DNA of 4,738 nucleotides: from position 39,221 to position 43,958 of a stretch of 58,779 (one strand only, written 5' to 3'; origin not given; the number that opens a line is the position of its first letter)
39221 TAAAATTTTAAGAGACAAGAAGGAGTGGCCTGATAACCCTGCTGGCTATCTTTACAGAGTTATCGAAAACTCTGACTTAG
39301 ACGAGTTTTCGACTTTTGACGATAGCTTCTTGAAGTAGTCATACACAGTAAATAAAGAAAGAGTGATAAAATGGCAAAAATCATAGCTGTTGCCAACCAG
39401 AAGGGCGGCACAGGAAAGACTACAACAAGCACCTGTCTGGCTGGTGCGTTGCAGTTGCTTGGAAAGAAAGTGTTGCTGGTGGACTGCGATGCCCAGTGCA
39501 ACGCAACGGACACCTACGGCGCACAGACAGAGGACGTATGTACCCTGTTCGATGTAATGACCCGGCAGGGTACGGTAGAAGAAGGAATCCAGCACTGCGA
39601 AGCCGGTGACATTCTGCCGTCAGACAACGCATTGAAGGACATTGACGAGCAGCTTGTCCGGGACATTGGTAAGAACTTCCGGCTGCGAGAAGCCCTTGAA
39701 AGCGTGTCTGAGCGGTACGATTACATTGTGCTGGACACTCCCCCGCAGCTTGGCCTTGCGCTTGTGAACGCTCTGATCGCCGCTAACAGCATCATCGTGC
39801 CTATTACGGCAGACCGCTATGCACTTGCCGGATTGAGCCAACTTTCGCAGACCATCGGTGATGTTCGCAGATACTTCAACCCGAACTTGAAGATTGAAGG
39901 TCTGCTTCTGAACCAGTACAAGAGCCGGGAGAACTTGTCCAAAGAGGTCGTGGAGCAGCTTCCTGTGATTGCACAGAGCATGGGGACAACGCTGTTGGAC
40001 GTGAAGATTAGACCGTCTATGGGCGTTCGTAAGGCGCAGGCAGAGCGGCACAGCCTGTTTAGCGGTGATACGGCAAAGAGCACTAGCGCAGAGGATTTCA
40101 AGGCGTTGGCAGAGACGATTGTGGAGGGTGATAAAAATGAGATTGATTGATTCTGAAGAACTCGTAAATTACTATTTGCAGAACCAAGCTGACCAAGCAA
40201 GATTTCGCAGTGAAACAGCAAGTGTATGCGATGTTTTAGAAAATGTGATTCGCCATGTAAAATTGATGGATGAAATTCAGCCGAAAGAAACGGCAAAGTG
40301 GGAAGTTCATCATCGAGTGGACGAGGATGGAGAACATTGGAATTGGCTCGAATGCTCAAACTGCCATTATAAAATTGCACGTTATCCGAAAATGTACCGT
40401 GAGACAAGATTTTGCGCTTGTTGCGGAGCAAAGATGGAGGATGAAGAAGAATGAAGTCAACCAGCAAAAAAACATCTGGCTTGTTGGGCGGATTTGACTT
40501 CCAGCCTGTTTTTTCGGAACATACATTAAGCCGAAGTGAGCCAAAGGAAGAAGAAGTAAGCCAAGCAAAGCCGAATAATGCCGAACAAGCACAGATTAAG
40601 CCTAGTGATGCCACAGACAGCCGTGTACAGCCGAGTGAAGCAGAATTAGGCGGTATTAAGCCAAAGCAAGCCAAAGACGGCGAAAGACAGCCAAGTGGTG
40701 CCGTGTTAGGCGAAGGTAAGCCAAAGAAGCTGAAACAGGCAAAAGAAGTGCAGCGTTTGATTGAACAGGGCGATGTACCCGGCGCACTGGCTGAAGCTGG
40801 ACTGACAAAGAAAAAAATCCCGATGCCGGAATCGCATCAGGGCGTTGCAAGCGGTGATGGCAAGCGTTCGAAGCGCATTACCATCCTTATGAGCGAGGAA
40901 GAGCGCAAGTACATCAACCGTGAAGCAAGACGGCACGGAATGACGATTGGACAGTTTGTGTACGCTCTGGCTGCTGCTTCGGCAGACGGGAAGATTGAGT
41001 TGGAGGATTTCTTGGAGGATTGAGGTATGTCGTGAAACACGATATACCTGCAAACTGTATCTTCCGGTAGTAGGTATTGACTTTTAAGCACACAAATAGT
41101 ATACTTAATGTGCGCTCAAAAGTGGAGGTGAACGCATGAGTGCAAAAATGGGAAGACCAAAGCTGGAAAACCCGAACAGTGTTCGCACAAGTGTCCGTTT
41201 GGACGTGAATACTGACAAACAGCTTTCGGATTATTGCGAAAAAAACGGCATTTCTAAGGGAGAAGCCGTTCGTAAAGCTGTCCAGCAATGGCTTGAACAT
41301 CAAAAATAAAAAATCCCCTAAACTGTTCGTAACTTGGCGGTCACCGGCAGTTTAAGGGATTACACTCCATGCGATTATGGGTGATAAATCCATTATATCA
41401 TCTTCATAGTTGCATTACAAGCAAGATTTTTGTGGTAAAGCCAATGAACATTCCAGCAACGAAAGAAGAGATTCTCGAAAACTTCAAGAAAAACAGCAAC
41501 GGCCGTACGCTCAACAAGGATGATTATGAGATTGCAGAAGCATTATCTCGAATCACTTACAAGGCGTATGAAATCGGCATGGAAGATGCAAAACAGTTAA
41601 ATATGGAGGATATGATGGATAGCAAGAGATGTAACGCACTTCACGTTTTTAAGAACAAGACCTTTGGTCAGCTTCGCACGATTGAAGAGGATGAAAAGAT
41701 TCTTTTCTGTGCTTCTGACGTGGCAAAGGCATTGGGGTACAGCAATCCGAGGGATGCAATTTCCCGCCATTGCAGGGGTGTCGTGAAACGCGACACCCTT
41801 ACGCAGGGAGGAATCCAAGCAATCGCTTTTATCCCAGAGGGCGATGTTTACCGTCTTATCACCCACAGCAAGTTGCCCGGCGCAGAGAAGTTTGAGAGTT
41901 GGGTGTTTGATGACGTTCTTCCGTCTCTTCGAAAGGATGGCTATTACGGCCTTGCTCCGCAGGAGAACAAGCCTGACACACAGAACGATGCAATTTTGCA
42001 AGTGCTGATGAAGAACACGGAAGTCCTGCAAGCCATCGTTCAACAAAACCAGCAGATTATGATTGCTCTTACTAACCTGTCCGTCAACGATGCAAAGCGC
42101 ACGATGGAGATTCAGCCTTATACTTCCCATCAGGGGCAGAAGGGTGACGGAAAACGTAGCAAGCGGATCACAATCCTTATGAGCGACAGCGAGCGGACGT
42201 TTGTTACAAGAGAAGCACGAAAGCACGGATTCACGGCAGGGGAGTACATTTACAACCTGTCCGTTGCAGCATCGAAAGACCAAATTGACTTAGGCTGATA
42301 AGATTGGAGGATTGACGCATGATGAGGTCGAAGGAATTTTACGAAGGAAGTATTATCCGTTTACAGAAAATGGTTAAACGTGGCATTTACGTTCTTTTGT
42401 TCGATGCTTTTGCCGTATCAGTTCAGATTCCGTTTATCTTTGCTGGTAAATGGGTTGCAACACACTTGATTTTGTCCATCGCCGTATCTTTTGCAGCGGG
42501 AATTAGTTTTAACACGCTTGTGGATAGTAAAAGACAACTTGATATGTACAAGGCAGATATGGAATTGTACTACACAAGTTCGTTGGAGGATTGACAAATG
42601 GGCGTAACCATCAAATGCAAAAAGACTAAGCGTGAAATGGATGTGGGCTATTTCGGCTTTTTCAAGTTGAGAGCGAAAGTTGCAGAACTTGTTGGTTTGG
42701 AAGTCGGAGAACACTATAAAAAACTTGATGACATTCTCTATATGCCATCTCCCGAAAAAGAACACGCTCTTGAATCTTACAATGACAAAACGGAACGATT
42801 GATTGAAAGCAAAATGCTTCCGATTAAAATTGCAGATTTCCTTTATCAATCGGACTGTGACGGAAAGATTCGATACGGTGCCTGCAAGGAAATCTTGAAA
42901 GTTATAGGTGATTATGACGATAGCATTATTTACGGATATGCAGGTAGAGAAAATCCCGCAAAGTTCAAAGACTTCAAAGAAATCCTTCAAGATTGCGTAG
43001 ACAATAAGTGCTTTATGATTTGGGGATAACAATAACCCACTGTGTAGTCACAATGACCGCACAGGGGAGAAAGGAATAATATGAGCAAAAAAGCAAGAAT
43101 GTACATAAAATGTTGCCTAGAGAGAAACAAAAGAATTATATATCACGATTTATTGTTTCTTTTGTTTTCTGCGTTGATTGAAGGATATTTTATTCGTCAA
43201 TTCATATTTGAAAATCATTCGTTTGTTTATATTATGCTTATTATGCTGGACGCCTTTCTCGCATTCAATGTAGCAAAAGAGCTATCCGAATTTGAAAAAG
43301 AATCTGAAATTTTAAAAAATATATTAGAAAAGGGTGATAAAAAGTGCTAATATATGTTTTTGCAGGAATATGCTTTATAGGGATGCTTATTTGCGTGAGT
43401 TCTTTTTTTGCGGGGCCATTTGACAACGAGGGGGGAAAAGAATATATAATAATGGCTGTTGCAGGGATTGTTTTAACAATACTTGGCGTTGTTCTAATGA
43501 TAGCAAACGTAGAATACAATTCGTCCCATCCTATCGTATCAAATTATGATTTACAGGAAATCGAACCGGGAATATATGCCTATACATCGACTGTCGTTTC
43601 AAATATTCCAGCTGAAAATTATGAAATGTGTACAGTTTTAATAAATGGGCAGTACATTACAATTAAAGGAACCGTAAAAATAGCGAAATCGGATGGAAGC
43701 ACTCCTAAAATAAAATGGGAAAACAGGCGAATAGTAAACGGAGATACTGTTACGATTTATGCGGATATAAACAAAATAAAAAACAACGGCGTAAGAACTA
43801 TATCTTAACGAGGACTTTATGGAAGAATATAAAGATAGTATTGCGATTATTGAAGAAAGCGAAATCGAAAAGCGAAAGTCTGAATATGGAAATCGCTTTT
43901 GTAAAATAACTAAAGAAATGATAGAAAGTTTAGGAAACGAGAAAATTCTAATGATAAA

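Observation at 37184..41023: Phage-plasmid architecture with two separate replicons and no integrase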

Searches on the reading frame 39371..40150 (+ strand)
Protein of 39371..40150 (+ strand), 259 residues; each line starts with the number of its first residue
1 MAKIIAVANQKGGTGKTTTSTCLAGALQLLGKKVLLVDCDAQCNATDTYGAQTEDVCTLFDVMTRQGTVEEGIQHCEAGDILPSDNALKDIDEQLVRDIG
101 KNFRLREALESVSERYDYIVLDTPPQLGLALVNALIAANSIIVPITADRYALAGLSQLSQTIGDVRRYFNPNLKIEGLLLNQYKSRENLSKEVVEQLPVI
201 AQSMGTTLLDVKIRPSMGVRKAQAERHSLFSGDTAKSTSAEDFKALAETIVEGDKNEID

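Call 5: search_protein_families(library=pfam, proteins=[window:39371-40150:+], max_evalue=0.01)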
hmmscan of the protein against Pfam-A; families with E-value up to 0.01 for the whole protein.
window:39371-40150:+ (259 aa): 11 families
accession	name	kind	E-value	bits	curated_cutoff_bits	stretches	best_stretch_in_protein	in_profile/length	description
PF13614.12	AAA_31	-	2.8e-54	184.2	27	1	2-175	1-177/177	AAA domain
PF01656.29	CbiA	-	1.3e-24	86.9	25.4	1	5-226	1-122/125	CobQ/CobB/MinD/ParA nucleotide binding domain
PF00142.24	Fer4_NifH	-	2.1e-13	50.8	25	2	10-71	7-67/271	4Fe-4S iron sulfur cluster binding proteins, NifH/frxC family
PF09140.17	MipZ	-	6.4e-12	45.8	20.7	1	4-146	2-130/262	ATPase MipZ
PF10609.15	ParA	-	1.7e-09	37.9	27.1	1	2-144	3-143/246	NUBPL iron-transfer P-loop NTPase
PF06564.18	CBP_BcsQ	-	6.2e-09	36.2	21.3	1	3-158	2-158/234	Cellulose biosynthesis protein BcsQ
PF02374.21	ArsA_ATPase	-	8.3e-07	29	24.3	1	10-56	8-54/305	Anion-transporting ATPase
PF00448.28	SRP54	-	0.00019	21.6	22.7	0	13-42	11-40/196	SRP54-type protein, GTPase domain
PF07015.17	VirC1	-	0.0031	17.3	24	0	3-41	2-40/231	VirC1 protein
PF16575.11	CLP1_P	-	0.0062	16.8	26.6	0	13-41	4-32/188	mRNA cleavage and polyadenylation factor CLP1 P-loop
PF13479.12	AAA_24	-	0.0064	16.8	27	0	11-141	10-90/195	AAA domain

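Call 34: find_encoding_contigs(protein=window:39371-40150:+, flank=2000, max_places=6)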
Protein window:39371-40150:+ (259 aa): no gene with exactly this product is on record in the collection.

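Call 43: find_homologous_proteins(query=window:39371-40150:+, max_evalue=1e-60)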
Query window:39371-40150:+ (259 aa): 64 proteins with E <= 1e-60 among 8000 candidates.
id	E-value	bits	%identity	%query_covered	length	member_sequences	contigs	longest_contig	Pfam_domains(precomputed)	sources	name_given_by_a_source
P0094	8.6e-155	531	96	99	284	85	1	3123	PF00142.25,PF10609.16,PF01656.30,PF13614.13,PF09140.18,PF06564.19,PF02374.22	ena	-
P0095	2.8e-151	519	95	98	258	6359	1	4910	PF00142.25,PF10609.16,PF01656.30,PF13614.13,PF09140.18,PF06564.19,PF02374.22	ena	-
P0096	1.3e-148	511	93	100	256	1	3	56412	PF00142.25,PF10609.16,PF01656.30,PF13614.13,PF09140.18,PF06564.19,PF02374.22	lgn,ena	-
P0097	1.3e-146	504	94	98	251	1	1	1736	PF00142.25,PF10609.16,PF01656.30,PF13614.13,PF09140.18,PF06564.19,PF02374.22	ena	-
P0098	1.7e-146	504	93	98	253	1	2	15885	PF00142.25,PF10609.16,PF01656.30,PF13614.13,PF09140.18,PF06564.19,PF02374.22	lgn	-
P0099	8.8e-146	501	89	100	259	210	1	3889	PF00142.25,PF10609.16,PF01656.30,PF13614.13,PF09140.18,PF06564.19,PF02374.22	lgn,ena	-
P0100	8.1e-145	498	89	99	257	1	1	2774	PF00142.25,PF10609.16,PF01656.30,PF13614.13,PF09140.18,PF06564.19,PF02374.22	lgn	-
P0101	3.5e-142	490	89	98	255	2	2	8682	PF00142.25,PF10609.16,PF01656.30,PF13614.13,PF09140.18,PF06564.19,PF02374.22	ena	-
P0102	8.4e-137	472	85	100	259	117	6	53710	PF00142.25,PF10609.16,PF01656.30,PF13614.13,PF09140.18,PF06564.19,PF02374.22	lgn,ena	-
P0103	1.3e-136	472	89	97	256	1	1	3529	PF01656.30,PF13614.13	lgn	-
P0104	4.0e-136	470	83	97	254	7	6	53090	PF00142.25,PF10609.16,PF01656.30,PF13614.13,PF09140.18,PF06564.19,PF02374.22,PF00448.29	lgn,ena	-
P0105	1.9e-135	468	85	97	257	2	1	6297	PF00142.25,PF10609.16,PF01656.30,PF13614.13,PF09140.18,PF06564.19,PF02374.22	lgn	-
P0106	6.9e-135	466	85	95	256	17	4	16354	PF00142.25,PF10609.16,PF01656.30,PF13614.13,PF09140.18,PF06564.19,PF02374.22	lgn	-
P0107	8.0e-135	466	84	98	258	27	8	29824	PF00142.25,PF10609.16,PF01656.30,PF13614.13,PF09140.18,PF06564.19,PF02374.22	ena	-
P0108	1.5e-133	461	89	98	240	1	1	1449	PF00142.25,PF10609.16,PF01656.30,PF13614.13,PF09140.18,PF06564.19,PF02374.22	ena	-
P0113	9.7e-99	348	63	98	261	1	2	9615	PF00142.25,PF10609.16,PF01656.30,PF13614.13,PF09140.18,PF06564.19,PF02374.22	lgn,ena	-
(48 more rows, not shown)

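Call 56: search_dna_similar(query=window:39371-40150:+, collection=phages, mode=protein, max_rows=25, max_evalue=1e-15)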
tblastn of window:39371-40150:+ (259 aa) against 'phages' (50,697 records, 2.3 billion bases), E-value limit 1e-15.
Records with a match: 66; places in all: 66; records where one place covers at least 80% of the query: 48.
Best place of each record, by identity: 95-99% 1; 90-95% 1; <60% 64.
By first word of the organism name: Bacteriophage 41; Bacillus 9; Listeria 6; Enterococcus 2; Acinetobacter 2; Brevibacillus 2; Mycobacterium 2; Clostridium 1; Parageobacillus 1.
By host as written in the record: - 44; Listeria monocytogenes 6; Bacillus subtilis BEST7003 2; Bacillus subtilis 2; Brevibacillus laterosporus 2; Bacillus thuringiensis 2; Enterococcus faecalis 1; Rosselomorea vietnamensis FJAT-46955 1; and 6 more.
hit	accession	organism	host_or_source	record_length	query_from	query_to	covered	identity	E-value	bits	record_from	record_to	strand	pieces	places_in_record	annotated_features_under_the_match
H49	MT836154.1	Bacteriophage sp.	human fecal samples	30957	1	259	100%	95.0%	2e-152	475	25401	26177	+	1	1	record has no annotation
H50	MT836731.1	Bacteriophage sp.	human fecal samples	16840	1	253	98%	96.0%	1e-150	469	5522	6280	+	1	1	record has no annotation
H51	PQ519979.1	Enterococcus phage IME_EF3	-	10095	1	254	98%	40.7%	3e-41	155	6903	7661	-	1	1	record has no annotation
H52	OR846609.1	Enterococcus phage Efs 1-1-1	Enterococcus faecalis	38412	1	254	98%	40.7%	4e-41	155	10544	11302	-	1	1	record has no annotation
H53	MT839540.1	Bacteriophage sp.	human fecal samples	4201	2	251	97%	41.2%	3e-33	132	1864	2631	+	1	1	record has no annotation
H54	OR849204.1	Listeria phage LM 4-14-1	Listeria monocytogenes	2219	1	251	97%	40.8%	1e-39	150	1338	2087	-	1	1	record has no annotation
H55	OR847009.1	Listeria phage LM 4-11-1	Listeria monocytogenes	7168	1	251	97%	40.8%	2e-39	150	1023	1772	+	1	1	record has no annotation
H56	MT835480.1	Bacteriophage sp.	human fecal samples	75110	1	246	95%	39.0%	5e-42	158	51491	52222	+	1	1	record has no annotation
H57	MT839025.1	Bacteriophage sp.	human fecal samples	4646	1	255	98%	37.3%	4e-31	126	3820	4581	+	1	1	record has no annotation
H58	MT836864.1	Bacteriophage sp.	human fecal samples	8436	2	251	97%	37.7%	2e-29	121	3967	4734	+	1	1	record has no annotation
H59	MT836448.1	Bacteriophage sp.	human fecal samples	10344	1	257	99%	36.6%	8e-36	140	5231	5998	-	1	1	record has no annotation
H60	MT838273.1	Bacteriophage sp.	human fecal samples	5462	1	251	97%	37.2%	4e-34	135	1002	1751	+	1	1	record has no annotation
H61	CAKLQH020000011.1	Acinetobacter phage MD-2021a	not known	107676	1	229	88%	40.7%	4e-35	138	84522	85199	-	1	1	soj_2: putative ParA partition protein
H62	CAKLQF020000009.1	Acinetobacter phage MD-2021a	not known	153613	1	229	88%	40.7%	4e-35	138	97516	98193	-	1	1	soj_1: putative ParA partition protein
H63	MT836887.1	Bacteriophage sp.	human fecal samples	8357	1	252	97%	36.7%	2e-34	136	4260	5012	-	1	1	record has no annotation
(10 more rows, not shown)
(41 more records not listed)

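Call 61: search_solved_structures(query=window:39371-40150:+, max_evalue=1e-10)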
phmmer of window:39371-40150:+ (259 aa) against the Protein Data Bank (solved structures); distinct sequences matched with E-value up to 1e-10: 17.
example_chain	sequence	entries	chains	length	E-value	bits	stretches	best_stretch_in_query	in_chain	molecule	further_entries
8ray_B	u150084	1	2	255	1.7e-41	145.4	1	2-197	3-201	ParA family protein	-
6iub_A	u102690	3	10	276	8.7e-34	120.1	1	1-197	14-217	SpoOJ regulator (Soj)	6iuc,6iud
1wcv_1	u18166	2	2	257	3.7e-33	118.1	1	4-208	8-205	SEGREGATION PROTEIN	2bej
8jmj_A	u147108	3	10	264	9.9e-33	116.7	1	1-197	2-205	SpoOJ regulator (Soj)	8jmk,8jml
2bek_A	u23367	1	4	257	4.9e-32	114.4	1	4-208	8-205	SEGREGATION PROTEIN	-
4pfs_A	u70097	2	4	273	3.1e-30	108.5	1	1-236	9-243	Cobyrinic Acid a,c-diamide synthase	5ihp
5if9_A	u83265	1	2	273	5.5e-30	107.7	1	2-236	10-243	Cobyrinic Acid a,c-diamide synthase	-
3k9g_A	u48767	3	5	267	8.6e-19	71.1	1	3-159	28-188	PF-32 protein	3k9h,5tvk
7dut_A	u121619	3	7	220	4.1e-14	55.8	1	4-165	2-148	SOJ protein (Soj)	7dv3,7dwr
1g3q_A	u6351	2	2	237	4.8e-14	55.5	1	1-196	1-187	CELL DIVISION INHIBITOR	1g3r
1ion_A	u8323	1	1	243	1.5e-13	53.9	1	1-194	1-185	PROBABLE CELL DIVISION INHIBITOR MIND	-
6non_A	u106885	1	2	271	1.3e-12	50.9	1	3-161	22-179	Cobyrinic acid ac-diamide synthase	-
6noo_A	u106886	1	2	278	1.4e-12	50.8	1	3-161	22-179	Maintenance of carboxysome positioning A protein, MCDA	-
3pg5_A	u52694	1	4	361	3.2e-12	49.6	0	4-51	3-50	Uncharacterized protein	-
6nop_B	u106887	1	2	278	1.8e-11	47.1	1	3-161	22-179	Cobyrinic acid ac-diamide synthase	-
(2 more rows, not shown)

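Call 68: search_protein_families(library=ncbifam, proteins=[window:39371-40150:+], max_evalue=0.001)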
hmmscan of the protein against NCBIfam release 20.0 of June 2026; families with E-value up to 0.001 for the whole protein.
window:39371-40150:+ (259 aa): 28 families (the best 25 are shown)
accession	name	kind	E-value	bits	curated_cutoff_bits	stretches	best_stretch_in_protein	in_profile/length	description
NF041546.1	ParA_partition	equivalog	3.2e-30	105.2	180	2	4-76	1-73/203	ParA family partition ATPase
TIGR03453.1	partition_RepA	equivalog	2.4e-24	85.9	348.45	1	3-230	105-351/387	plasmid partitioning protein RepA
TIGR01969.1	minD_arch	subfamily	2.7e-22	79.2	201.75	1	4-252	2-232/251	cell division ATPase MinD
NF041283.1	PrgP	equivalog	6.3e-22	78.2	400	1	1-196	1-207/297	ParA superfamily DNA segregation protein PrgP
NF010259.0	PRK13705.1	equivalog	8.6e-18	64.4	725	1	3-240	107-359/388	plasmid-partitioning protein SopA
TIGR03371.1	cellulose_yhjQ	equivalog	9.9e-18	64.5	157.85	1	3-248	2-239/246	cellulose biosynthesis protein BcsQ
NF010443.0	PRK13869.1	subfamily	1.5e-17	63.5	446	2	3-52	122-171/405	plasmid-partitioning protein RepA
TIGR01968.1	minD_bact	equivalog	4.5e-14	52.4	212.9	1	2-149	1-145/261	septum site-determining protein MinD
TIGR01007.1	eps_fam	subfamily_domain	1.4e-13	50.9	108.05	1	3-139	18-149/204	polysaccharide biosynthesis tyrosine autokinase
TIGR01287.1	nifH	equivalog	1.2e-11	44.5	394.35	1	10-70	7-66/275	nitrogenase iron protein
NF007350.0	PRK09841.1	equivalog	4.7e-11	41.5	1248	1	3-183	532-703/726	tyrosine-protein kinase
NF008568.0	PRK11519.1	equivalog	5.7e-11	41.3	1068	1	10-182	534-697/720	tyrosine-protein kinase Wzc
NF009701.0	PRK13230.1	subfamily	1.1e-10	41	350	1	9-76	7-73/291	nitrogenase reductase-like protein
NF033200.1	F430_CfbC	exception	9.1e-09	35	402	1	5-70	3-66/260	Ni-sirohydrochlorin a,c-diamide reductive cyclase ATP-dependent reductase subunit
TIGR01281.1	DPOR_bchL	equivalog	1.6e-08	34.3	345.15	1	5-66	3-61/268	ferredoxin:protochlorophyllide reductase (ATP-dependent) iron-sulfur ATP-binding protein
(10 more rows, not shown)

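Call 83: find_encoding_contigs(protein=P0113, flank=10000, max_places=3)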
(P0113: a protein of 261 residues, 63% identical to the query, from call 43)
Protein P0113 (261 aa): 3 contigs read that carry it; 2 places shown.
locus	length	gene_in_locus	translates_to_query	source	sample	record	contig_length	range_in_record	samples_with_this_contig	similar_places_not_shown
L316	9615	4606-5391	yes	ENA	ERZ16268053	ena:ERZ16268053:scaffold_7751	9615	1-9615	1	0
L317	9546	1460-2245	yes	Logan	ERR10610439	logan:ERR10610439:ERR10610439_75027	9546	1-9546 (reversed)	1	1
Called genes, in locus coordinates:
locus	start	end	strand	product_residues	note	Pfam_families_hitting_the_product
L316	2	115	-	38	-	?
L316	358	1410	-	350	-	-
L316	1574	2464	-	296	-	-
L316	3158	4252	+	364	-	PF01051:Rep3_N, PF21205:Rep3_C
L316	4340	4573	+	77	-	-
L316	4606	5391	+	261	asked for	PF00142:Fer4_NifH (weak), PF01656:CbiA, PF02374:ArsA_ATPase, PF06564:CBP_BcsQ, PF09140:MipZ, PF10609:ParA, PF13614:AAA_31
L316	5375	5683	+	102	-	-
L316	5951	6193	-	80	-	-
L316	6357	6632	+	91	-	-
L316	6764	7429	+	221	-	PF10263:SprT-like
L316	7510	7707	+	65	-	PF13560:HTH_31, PF12844:HTH_19 (weak), PF01381:HTH_3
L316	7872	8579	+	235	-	PF00239:Resolvase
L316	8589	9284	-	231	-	-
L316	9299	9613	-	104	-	?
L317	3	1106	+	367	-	?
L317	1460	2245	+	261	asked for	PF00142:Fer4_NifH (weak), PF01656:CbiA, PF02374:ArsA_ATPase, PF06564:CBP_BcsQ, PF09140:MipZ, PF10609:ParA, PF13614:AAA_31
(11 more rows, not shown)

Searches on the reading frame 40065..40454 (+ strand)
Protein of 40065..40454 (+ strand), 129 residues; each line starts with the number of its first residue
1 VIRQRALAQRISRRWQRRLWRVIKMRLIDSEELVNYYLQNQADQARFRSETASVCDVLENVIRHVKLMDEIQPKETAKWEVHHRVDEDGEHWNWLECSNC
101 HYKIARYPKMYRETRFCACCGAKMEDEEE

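Call 5: search_protein_families(library=pfam, proteins=[window:40065-40454:+], max_evalue=0.01)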
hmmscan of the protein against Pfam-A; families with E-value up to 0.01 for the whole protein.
window:40065-40454:+ (129 aa): 0 families

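Call 67: search_protein_families(library=padloc, proteins=[window:40137-40454:+], max_evalue=0.001)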
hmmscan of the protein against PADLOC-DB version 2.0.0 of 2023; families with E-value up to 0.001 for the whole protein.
window:40137-40454:+ (105 aa): 0 families

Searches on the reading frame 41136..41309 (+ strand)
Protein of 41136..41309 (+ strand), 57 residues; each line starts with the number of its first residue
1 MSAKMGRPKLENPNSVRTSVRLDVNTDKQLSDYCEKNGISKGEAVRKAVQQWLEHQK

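Call 5: search_protein_families(library=pfam, proteins=[window:41136-41309:+], max_evalue=0.01)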
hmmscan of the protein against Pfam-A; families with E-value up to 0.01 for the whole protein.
window:41136-41309:+ (57 aa): 3 families
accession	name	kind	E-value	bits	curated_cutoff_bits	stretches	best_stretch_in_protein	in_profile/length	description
PF01402.27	RHH_1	-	2.3e-07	31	20.5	1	17-54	1-38/39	Ribbon-helix-helix protein, copG family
PF19807.5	DUF6290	-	0.0093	16.6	27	0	18-54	4-40/72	Family of unknown function (DUF6290)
PF12651.13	RHH_3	-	0.0093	16.4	21.6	0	16-55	3-42/44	Ribbon-helix-helix domain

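Call 68: search_protein_families(library=ncbifam, proteins=[window:41136-41309:+], max_evalue=0.001)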
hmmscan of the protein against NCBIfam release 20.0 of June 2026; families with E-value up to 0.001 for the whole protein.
window:41136-41309:+ (57 aa): 1 family
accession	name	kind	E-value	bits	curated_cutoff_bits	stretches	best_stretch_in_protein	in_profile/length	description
NF053762.1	aCcr1_fam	equivalog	1.8e-05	24.6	60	1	20-51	5-36/38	aCcr1 family cell cycle regulator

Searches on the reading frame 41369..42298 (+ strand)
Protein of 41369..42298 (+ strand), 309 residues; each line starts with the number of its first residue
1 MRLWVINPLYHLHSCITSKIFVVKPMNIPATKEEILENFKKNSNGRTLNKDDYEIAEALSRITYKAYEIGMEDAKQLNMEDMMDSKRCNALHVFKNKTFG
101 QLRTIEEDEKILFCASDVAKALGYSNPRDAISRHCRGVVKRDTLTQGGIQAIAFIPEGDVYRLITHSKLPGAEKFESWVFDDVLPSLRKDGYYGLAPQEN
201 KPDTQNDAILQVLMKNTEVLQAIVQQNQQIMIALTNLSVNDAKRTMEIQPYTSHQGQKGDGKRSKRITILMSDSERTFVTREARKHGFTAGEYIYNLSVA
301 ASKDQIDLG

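Call 5: search_protein_families(library=pfam, proteins=[window:41369-42298:+], max_evalue=0.01)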
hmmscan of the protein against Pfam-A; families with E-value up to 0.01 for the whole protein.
window:41369-42298:+ (309 aa): 2 families
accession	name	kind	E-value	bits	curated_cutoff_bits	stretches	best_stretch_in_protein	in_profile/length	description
PF02498.22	Bro-N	-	1.9e-20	73.7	25.6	1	101-185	1-96/96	BRO family, N-terminal domain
PF21983.2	NikA-like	-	0.0046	17.5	27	0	262-297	2-37/72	Mobilization protein NikA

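Call 67: search_protein_families(library=padloc, proteins=[window:41369-42298:+], max_evalue=0.001)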
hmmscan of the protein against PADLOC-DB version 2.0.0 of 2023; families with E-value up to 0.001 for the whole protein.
window:41369-42298:+ (309 aa): 0 families

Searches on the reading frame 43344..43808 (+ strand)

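Call 5: search_protein_families(library=pfam, proteins=[window:43344-43808:+], max_evalue=0.01)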
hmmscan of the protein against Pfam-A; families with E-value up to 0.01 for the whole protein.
window:43344-43808:+ (154 aa): 1 family
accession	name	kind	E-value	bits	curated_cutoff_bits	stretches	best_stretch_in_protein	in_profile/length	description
PF06496.16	DUF1097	-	0.0066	17.1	24.6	1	13-54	25-66/142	Protein of unknown function (DUF1097)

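Call 67: search_protein_families(library=padloc, proteins=[window:43344-43808:+], max_evalue=0.001)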
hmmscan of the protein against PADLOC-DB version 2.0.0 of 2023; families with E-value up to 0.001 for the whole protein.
window:43344-43808:+ (154 aa): 0 families
